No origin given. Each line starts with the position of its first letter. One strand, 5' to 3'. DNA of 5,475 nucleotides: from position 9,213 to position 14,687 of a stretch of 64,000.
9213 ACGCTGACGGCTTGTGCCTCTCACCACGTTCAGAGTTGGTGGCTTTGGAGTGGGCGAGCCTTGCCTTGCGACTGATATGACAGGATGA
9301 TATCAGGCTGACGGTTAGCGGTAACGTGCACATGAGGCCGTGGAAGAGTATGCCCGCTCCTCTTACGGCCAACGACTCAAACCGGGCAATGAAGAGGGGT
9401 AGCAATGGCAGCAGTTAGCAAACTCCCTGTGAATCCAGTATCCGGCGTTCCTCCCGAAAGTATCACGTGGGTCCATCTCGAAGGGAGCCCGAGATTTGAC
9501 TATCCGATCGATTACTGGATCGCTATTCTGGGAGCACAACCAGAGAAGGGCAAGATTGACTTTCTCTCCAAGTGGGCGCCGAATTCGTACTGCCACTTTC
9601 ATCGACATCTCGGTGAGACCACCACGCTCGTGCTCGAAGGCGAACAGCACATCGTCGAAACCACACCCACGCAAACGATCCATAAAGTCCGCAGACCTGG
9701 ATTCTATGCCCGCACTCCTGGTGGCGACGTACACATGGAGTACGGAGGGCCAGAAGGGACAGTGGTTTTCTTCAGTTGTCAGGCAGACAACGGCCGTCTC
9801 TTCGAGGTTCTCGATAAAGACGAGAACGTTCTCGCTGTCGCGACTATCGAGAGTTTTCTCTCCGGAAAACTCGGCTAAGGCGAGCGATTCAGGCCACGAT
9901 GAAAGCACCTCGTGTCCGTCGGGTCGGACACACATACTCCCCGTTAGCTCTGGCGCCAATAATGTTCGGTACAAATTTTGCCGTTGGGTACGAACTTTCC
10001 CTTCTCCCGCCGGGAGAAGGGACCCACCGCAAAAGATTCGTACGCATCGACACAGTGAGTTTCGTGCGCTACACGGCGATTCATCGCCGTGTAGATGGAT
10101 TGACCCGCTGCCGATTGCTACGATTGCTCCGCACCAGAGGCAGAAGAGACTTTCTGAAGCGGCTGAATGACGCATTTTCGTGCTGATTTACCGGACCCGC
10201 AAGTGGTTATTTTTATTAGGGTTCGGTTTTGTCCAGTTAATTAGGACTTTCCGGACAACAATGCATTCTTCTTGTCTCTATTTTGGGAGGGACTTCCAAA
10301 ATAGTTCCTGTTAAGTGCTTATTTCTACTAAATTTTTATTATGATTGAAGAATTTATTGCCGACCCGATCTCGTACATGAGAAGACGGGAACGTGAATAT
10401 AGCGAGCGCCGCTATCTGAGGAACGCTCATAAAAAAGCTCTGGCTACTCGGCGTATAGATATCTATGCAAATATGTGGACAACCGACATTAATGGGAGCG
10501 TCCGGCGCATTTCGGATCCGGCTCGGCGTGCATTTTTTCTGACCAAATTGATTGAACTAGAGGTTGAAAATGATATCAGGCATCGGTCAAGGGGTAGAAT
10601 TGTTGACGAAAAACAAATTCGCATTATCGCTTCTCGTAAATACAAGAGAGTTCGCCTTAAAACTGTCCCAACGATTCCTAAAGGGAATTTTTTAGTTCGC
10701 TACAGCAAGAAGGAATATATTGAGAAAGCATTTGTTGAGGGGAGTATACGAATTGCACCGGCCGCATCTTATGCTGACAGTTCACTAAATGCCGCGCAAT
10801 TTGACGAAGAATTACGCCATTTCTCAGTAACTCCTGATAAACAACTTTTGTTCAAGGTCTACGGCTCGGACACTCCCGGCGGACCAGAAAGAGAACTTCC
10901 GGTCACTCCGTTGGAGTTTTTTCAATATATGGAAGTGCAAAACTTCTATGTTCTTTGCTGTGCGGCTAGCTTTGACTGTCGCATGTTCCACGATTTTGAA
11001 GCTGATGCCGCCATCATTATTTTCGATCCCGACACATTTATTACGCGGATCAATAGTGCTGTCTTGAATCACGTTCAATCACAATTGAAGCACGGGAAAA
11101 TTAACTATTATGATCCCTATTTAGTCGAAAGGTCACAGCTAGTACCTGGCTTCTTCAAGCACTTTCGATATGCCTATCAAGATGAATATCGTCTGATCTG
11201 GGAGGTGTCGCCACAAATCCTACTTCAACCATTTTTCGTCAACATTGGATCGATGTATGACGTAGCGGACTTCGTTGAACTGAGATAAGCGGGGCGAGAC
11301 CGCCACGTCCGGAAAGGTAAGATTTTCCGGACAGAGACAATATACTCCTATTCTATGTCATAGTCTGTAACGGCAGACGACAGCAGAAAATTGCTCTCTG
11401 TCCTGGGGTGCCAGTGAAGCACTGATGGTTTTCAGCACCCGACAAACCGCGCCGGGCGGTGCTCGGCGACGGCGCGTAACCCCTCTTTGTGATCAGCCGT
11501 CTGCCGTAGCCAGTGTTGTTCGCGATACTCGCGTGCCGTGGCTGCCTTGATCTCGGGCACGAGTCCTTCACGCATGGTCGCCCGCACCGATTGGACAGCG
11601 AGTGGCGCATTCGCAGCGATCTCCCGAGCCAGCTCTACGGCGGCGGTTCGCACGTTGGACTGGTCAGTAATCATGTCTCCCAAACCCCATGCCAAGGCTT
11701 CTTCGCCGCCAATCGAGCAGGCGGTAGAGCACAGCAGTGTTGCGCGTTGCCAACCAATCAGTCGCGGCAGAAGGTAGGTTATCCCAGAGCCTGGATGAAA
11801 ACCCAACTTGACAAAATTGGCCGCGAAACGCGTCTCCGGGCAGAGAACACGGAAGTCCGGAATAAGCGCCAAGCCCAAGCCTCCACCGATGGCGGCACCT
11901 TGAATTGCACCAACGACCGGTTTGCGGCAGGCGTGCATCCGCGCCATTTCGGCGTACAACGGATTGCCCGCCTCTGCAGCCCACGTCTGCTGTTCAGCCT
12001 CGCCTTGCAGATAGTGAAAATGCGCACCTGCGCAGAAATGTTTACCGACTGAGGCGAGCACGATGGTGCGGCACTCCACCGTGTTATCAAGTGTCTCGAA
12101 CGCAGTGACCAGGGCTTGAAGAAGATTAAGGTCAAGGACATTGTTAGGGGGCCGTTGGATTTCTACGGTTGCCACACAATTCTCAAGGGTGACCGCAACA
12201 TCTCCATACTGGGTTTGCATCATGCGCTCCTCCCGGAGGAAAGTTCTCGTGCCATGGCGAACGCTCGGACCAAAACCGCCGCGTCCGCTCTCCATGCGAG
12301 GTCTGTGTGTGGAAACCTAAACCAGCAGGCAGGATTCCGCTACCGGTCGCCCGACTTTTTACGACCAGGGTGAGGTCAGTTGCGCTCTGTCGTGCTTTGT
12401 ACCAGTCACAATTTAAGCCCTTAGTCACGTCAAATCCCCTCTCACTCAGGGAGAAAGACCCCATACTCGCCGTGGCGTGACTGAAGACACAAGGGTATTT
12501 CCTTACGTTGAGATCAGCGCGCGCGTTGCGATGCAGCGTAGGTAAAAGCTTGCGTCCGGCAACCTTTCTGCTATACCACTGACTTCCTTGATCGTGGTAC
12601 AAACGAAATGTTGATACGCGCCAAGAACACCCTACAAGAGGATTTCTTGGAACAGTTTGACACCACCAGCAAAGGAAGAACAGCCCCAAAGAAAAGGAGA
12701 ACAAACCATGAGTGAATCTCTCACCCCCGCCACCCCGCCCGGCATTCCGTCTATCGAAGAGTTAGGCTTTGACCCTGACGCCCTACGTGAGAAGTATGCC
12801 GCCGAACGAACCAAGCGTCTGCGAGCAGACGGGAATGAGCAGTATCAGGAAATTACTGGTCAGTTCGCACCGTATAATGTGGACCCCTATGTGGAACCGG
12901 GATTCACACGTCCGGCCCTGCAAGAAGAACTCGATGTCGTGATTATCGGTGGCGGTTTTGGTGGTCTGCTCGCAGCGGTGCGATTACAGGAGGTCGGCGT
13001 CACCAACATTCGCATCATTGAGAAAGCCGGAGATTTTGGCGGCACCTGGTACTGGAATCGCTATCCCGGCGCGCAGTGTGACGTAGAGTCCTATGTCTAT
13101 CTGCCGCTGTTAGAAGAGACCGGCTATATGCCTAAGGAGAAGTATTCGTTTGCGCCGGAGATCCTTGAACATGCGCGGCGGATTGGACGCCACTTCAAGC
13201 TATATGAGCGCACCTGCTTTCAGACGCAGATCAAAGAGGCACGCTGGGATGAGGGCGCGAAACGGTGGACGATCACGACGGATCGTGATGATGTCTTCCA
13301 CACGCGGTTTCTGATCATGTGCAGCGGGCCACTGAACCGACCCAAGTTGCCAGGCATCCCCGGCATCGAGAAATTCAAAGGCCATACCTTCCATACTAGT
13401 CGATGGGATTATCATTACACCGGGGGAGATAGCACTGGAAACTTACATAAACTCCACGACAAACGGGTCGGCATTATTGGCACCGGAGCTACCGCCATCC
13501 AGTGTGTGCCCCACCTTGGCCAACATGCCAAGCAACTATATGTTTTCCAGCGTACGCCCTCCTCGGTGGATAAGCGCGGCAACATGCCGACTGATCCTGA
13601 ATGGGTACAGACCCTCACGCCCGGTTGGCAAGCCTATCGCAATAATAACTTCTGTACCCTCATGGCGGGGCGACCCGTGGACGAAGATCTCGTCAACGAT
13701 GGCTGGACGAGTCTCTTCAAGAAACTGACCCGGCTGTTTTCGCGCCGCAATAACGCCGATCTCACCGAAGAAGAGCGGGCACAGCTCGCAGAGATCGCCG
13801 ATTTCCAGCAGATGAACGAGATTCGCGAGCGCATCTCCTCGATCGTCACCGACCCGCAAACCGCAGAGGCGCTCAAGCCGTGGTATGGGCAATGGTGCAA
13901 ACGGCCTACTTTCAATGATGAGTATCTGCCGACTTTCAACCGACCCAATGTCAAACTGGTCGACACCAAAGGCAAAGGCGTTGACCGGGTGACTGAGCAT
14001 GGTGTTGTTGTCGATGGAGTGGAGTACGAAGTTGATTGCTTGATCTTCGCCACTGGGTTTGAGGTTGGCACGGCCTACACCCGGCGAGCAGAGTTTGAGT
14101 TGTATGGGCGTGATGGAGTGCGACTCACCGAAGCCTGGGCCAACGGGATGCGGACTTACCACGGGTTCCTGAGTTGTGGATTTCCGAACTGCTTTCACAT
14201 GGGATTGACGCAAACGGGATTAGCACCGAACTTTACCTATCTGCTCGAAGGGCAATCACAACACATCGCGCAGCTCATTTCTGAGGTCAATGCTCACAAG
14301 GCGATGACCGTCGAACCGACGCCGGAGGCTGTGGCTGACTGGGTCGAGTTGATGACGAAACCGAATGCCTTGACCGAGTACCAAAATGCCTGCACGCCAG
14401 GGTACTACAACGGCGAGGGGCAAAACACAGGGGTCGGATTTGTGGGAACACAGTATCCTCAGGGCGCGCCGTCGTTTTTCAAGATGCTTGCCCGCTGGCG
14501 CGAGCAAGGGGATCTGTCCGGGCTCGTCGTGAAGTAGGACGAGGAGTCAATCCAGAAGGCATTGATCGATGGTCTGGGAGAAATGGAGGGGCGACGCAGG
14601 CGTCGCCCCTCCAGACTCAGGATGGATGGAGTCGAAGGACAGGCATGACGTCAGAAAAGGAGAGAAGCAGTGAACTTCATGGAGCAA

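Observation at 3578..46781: Seven type-I Baeyer-Villiger monooxygenase paralogues packed into 43 kb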

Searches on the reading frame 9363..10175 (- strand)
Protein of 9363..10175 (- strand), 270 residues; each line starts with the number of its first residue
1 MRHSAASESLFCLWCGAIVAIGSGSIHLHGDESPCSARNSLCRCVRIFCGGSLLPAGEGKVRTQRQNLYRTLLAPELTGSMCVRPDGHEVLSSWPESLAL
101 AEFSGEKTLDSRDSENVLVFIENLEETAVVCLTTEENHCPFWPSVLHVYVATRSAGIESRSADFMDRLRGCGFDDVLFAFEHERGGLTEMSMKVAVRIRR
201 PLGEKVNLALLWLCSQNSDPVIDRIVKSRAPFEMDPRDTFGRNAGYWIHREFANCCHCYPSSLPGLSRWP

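Call 10: search_protein_families(library=pfam, proteins=[window:9363-10175:-], max_evalue=0.00001)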
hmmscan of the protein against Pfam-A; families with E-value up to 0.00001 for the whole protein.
window:9363-10175:- (270 aa): 0 families

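Call 25: search_protein_families(library=pfam, proteins=[window:9363-10175:-], max_evalue=1)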
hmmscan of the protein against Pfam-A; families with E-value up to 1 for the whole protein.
window:9363-10175:- (270 aa): 0 families

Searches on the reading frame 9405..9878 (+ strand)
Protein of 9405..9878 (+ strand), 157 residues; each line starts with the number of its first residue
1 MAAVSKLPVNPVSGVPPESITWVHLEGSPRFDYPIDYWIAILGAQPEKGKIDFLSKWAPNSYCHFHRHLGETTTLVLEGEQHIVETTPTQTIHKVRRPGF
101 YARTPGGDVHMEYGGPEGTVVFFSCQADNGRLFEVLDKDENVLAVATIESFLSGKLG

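Call 25: search_protein_families(library=pfam, proteins=[window:9405-9878:+], max_evalue=1)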
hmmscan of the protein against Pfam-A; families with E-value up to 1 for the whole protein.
window:9405-9878:+ (157 aa): 2 families
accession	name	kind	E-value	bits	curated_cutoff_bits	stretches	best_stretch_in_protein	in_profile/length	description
PF12973.13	Cupin_7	-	1.4e-07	31.7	27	1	36-125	19-100/105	ChrR Cupin-like domain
PF00190.28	Cupin_1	-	0.043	13.8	22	1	58-132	41-120/151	Cupin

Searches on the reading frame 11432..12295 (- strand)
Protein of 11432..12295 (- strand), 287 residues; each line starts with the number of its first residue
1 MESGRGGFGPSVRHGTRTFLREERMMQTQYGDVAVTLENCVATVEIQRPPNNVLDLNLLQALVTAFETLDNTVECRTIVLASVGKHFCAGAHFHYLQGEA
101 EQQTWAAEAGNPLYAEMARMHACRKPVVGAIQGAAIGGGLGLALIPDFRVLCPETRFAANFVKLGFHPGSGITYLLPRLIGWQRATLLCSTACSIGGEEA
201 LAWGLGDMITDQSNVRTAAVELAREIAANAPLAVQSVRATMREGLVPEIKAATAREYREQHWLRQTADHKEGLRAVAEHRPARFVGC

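Call 10: search_protein_families(library=pfam, proteins=[window:11432-12295:-], max_evalue=0.00001)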
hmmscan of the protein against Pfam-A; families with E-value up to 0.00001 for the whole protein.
window:11432-12295:- (287 aa): 2 families
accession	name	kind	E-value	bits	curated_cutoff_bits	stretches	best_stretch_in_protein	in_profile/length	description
PF00378.25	ECH_1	-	1.3e-49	169.2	27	1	38-284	3-248/251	Enoyl-CoA hydratase/isomerase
PF16113.10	ECH_2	-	1.7e-31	110.4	27.2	1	44-222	4-184/335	Enoyl-CoA hydratase/isomerase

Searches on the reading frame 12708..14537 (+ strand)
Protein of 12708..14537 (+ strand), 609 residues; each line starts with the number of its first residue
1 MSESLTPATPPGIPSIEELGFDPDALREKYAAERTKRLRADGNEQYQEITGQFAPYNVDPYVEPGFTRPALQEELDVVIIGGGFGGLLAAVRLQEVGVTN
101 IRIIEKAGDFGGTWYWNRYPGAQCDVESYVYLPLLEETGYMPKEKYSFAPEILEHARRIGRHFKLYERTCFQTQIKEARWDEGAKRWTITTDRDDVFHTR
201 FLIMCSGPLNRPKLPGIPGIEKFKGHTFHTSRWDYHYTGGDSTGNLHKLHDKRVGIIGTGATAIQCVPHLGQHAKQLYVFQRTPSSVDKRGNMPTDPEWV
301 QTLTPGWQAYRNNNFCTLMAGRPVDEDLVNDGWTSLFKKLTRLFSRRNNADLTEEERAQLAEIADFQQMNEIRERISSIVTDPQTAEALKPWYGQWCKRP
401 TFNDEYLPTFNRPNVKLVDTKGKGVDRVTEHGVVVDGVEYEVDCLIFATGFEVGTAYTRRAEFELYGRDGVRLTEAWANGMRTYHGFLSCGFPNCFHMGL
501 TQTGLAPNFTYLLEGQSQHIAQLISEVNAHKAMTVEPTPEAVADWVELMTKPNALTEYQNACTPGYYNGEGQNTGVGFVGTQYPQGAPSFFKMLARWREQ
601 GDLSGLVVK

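Call 3: search_protein_families(library=pfam, proteins=[window:12708-14537:+])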
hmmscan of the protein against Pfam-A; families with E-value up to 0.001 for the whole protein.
window:12708-14537:+ (609 aa): 7 families
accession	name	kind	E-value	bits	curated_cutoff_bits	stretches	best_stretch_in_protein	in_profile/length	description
PF13738.12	Pyr_redox_3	-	1.4e-12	48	30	1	78-286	1-199/305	Pyridine nucleotide-disulphide oxidoreductase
PF00743.25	FMO-like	-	2.1e-12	46.8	22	1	77-287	4-219/532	Flavin-binding monooxygenase-like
PF07992.20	Pyr_redox_2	-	2.3e-12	47.4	26.1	1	76-285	2-176/291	Pyridine nucleotide-disulphide oxidoreductase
PF13450.12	NAD_binding_8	-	2.4e-09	37.8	21.9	1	79-131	1-52/68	NAD(P)-binding Rossmann-like domain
PF01266.30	DAO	-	6.1e-07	29.7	27.9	1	76-115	1-40/353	FAD dependent oxidoreductase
PF00890.30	FAD_binding_2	-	1.5e-06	28.2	20.4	1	76-116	1-40/414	FAD binding domain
PF01488.26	Shikimate_DH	-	0.00046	20.7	24.3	0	246-287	7-49/138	Shikimate / quinate 5-dehydrogenase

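Call 4: search_protein_families(library=ncbifam, proteins=[window:12708-14537:+])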
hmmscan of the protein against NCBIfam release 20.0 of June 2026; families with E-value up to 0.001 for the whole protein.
window:12708-14537:+ (609 aa): 14 families
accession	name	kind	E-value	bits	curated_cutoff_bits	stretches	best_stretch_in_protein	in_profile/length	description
NF045818.1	Neo-PentlctneDsynPtlE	equivalog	1.7e-225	749.6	1100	1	26-607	1-585/587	neopentalenolactone/pentalenolactone D synthase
NF040505.1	ArsO_flavin_mono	equivalog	5.6e-16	58.9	425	1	76-285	2-194/346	ArsO family NAD(P)H-dependent flavin-containing monooxygenase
TIGR04018.1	Bthiol_YpdA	hypoth_equivalog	1.4e-05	24.1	339.9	1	76-236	1-151/316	YpdA family putative bacillithiol disulfide reductase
TIGR01292.1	TRX_reduct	equivalog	1.4e-05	24.1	343.45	0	76-167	2-93/300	thioredoxin-disulfide reductase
NF058674.1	CholsOxChoxAB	equivalog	4.2e-05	22.2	850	1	74-143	5-69/535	cholesterol oxidase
TIGR02734.1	crtI_fam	subfamily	5.1e-05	22.2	238.1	1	77-125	1-48/504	phytoene desaturase family protein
TIGR01813.1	flavo_cyto_c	subfamily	6.2e-05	21.9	285.45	1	76-112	1-37/444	flavocytochrome c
NF053556.1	prodigi_MAP_PigB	equivalog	6.9e-05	21.4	850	1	67-117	147-194/659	prodigiosin MAP biosynthesis oxidoreductase PigB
NF050086.1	pipecolate_AmaA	exception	7e-05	21.6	600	0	72-105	23-55/425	L-pipecolate oxidase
NF005560.0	PRK07233.1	equivalog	0.00016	20.6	252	1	77-114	3-39/435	hypothetical protein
NF058570.1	trimeth_mono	equivalog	0.00019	20.7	675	0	165-231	113-184/443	trimethylamine monooxygenase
NF041087.1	bile_acid_BaiCD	equivalog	0.00042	18.5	825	0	73-114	379-419/642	bile acid Fe-S flavoenzyme BaiCD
NF009478.0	PRK12844.1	equivalog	0.00052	18.4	789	1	72-113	6-46/559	3-ketosteroid-delta-1-dehydrogenase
TIGR03329.1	Phn_aa_oxid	hypoth_equivalog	0.00062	18.7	632.8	0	70-106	18-57/460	putative aminophosphonate oxidoreductase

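Call 20: find_encoding_contigs(protein=window:12708-14537:+, flank=10000, max_places=6)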
Protein window:12708-14537:+ (609 aa): 1 contig read that carries it; 1 place shown.
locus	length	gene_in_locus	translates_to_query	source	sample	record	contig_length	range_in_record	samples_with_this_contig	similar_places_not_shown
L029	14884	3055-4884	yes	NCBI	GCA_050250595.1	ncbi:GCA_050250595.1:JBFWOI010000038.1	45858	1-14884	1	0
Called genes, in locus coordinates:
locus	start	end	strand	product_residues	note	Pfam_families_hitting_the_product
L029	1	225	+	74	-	?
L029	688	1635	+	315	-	-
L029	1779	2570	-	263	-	PF00378:ECH_1, PF16113:ECH_2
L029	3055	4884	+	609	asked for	PF00743:FMO-like, PF00890:FAD_binding_2 (weak), PF01266:DAO (faint), PF07992:Pyr_redox_2, PF13450:NAD_binding_8, PF13738:Pyr_redox_3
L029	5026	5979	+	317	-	PF00135:COesterase, PF20434:BD-FAE, PF07859:Abhydrolase_3, PF00326:Peptidase_S9 (faint)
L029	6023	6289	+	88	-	-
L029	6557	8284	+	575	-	-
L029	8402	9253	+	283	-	PF00903:Glyoxalase (faint), PF13669:Glyoxalase_4 (weak), PF13468:Glyoxalase_3 (weak), PF13669:Glyoxalase_4 (weak)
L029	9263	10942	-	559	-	PF02776:TPP_enzyme_N, PF00205:TPP_enzyme_M, PF02775:TPP_enzyme_C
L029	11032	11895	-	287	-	PF00892:EamA, PF03151:TPT, PF00892:EamA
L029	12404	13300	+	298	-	PF05853:BKACE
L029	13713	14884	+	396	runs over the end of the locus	PF04909:Amidohydro_2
